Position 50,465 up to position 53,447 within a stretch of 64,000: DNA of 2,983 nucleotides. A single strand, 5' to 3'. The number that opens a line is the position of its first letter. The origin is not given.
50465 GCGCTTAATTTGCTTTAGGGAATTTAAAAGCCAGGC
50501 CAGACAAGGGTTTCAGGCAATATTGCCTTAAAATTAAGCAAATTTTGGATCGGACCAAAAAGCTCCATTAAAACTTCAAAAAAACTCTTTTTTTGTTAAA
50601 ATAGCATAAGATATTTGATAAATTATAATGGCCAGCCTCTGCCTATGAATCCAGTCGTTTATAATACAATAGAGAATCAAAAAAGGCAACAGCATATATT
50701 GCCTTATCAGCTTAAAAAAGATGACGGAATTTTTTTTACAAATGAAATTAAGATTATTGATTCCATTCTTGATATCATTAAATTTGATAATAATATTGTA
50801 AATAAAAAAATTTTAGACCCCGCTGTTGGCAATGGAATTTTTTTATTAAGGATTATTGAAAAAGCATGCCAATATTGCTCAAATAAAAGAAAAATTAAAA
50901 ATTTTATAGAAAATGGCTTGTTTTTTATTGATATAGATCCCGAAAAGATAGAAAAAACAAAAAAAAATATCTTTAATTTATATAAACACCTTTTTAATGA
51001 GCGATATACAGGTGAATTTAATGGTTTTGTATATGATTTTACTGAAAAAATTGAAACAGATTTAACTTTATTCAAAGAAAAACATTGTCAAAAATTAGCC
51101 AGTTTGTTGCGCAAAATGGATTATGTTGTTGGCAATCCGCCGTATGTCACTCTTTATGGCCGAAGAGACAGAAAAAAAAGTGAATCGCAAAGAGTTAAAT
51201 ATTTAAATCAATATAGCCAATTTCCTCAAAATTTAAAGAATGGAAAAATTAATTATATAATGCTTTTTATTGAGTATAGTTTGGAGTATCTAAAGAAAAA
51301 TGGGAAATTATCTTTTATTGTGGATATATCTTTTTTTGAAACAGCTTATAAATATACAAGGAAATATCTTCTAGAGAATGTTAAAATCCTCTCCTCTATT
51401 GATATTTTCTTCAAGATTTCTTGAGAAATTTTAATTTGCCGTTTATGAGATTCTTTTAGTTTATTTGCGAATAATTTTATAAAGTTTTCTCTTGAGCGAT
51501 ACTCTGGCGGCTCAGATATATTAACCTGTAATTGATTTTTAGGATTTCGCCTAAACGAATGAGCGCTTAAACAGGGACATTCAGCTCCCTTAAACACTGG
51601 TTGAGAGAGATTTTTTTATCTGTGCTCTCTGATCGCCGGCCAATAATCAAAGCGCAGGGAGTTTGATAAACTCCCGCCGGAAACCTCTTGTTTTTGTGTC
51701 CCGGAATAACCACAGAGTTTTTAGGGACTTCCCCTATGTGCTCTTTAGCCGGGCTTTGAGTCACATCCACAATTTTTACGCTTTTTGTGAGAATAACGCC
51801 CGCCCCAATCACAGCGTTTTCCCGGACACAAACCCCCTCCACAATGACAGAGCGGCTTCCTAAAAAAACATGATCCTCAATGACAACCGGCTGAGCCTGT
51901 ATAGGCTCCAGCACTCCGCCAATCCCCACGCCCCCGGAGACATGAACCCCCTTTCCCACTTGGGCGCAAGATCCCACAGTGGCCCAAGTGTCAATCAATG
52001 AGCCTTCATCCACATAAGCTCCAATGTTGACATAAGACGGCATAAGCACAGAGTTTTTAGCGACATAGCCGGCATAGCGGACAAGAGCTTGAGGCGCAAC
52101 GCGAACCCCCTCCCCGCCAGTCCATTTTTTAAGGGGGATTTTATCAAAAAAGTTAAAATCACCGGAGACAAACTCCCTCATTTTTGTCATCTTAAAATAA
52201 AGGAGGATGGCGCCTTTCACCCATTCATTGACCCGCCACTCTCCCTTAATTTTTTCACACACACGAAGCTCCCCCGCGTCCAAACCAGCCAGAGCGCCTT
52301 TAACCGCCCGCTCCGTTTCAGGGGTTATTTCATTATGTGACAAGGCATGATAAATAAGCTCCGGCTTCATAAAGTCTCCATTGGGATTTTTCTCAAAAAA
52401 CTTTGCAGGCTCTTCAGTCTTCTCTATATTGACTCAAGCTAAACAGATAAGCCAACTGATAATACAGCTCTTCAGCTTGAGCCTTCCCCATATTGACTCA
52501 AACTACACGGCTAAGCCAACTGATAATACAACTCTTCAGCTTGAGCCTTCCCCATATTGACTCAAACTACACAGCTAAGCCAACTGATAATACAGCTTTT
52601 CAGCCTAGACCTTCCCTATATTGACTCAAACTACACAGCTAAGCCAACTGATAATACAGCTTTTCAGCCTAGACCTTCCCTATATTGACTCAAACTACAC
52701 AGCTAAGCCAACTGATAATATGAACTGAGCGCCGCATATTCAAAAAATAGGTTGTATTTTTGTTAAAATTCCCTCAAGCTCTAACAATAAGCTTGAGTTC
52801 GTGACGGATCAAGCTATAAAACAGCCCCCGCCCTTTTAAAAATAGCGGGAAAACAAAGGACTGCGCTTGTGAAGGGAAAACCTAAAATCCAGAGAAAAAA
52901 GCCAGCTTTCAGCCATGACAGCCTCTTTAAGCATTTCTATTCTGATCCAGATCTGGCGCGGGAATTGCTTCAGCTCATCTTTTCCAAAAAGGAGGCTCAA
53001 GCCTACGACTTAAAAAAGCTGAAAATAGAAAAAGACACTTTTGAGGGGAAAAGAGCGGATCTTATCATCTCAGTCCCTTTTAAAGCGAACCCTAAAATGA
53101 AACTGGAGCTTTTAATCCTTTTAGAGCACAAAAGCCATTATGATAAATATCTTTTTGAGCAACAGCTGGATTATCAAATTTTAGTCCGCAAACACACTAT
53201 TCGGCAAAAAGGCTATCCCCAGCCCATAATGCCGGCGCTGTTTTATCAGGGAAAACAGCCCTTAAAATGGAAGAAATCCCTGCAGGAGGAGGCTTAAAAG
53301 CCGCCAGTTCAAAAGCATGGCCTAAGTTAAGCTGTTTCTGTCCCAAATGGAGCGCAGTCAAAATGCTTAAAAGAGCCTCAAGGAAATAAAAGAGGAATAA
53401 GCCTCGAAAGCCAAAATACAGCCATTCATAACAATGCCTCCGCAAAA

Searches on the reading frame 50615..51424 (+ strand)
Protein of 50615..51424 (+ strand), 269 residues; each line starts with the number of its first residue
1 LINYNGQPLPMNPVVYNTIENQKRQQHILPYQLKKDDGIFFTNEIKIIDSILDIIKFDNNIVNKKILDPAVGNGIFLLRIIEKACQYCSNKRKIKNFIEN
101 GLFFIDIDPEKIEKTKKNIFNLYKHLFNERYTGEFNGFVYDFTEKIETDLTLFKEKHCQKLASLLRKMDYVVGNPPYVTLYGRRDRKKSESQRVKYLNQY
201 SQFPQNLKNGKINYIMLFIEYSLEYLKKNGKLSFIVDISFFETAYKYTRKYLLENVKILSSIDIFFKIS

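Call 28: search_protein_families(library=pfam, proteins=[window:50615-51424:+], max_evalue=0.00001)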
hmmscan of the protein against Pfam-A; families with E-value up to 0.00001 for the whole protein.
window:50615-51424:+ (269 aa): 3 families
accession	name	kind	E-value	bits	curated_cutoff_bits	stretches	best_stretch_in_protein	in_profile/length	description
PF07669.17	Eco57I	-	4.8e-17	63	25.3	1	101-264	2-165/171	Eco57I restriction-modification methylase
PF02384.22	N6_Mtase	-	2e-11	44.3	20.4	1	33-258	21-207/311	N-6 DNA Methylase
PF20473.4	MmeI_Mtase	-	1.8e-07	31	27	0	157-236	125-198/259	MmeI, DNA-methyltransferase domain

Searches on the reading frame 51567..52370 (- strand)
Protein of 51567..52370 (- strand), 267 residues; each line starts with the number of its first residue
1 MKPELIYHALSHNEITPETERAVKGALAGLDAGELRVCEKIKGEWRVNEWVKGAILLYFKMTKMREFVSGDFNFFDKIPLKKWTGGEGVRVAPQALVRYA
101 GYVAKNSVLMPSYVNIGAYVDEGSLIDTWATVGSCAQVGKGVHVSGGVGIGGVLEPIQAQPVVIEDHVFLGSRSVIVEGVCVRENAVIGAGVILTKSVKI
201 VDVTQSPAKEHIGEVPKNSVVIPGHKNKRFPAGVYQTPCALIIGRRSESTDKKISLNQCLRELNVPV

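Call 28: search_protein_families(library=pfam, proteins=[window:51567-52370:-], max_evalue=0.00001)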
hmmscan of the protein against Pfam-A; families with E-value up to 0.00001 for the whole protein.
window:51567-52370:- (267 aa): 3 families
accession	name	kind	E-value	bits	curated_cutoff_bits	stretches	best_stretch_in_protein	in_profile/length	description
PF14805.11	THDPS_N_2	-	1.2e-17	64.2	25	1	10-61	16-67/67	Tetrahydrodipicolinate N-succinyltransferase N-terminal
PF00132.30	Hexapep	-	3.8e-11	42.6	27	1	162-195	2-35/36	Bacterial transferase hexapeptide (six repeats)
PF14602.12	Hexapep_2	-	4.6e-11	42.7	27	1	161-196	1-34/34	Hexapeptide repeat of succinyl-transferase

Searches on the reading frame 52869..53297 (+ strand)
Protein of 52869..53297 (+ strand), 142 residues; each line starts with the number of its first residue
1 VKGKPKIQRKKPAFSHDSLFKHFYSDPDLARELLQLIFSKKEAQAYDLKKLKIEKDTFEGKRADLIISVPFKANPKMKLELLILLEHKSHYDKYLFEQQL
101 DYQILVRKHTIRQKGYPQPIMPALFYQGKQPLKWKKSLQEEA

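Call 29: search_protein_families(library=pfam, proteins=[window:52869-53297:+], max_evalue=0.00001)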
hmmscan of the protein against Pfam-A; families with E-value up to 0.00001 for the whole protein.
window:52869-53297:+ (142 aa): 1 family
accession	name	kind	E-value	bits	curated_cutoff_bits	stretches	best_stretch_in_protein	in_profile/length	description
PF04754.18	Transposase_31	-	6.9e-14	52.3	21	1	16-138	3-127/203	Putative transposase, YhgA-like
